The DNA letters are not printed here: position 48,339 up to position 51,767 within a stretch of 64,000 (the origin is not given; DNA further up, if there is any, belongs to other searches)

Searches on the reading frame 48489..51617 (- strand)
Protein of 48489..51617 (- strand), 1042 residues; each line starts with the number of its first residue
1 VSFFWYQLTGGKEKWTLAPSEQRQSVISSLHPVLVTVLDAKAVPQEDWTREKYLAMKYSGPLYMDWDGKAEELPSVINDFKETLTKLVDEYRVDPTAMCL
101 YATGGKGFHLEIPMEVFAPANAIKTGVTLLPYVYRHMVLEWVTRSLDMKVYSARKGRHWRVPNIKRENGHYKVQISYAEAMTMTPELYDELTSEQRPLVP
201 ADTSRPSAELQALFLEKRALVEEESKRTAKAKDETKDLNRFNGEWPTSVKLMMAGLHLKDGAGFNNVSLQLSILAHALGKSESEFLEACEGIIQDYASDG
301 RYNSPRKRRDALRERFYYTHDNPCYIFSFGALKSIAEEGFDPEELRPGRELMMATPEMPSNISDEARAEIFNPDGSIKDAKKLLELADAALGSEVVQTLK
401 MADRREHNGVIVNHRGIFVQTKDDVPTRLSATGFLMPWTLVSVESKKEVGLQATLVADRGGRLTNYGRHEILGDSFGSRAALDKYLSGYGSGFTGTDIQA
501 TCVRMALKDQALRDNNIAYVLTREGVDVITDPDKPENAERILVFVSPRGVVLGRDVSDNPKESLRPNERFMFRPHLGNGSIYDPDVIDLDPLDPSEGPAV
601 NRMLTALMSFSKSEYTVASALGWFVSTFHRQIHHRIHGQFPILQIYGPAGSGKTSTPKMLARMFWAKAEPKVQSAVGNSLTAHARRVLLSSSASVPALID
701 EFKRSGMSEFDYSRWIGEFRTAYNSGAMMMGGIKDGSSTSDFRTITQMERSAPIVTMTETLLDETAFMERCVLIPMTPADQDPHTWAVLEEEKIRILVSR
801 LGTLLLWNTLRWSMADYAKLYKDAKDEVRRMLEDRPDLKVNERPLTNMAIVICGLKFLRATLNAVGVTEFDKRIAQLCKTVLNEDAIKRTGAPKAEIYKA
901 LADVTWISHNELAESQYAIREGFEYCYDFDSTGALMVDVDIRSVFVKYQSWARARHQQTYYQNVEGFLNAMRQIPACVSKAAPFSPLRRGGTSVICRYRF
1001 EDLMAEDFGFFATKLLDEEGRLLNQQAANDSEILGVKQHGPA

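Call 20: search_protein_families(library=phrogs, proteins=[window:48489-51617:-], max_evalue=0.00001)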
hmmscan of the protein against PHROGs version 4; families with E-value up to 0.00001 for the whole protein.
window:48489-51617:- (1042 aa): 3 families
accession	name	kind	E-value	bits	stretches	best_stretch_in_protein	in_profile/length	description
phrog_16345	-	DNA, RNA and nucleotide metabolism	1.3e-35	123.7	1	49-326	55-320/972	primase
phrog_18685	-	unknown function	8.5e-11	41.5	1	57-322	66-336/1028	-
phrog_1139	-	DNA, RNA and nucleotide metabolism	5.5e-08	32.3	1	623-903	528-793/895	DNA primase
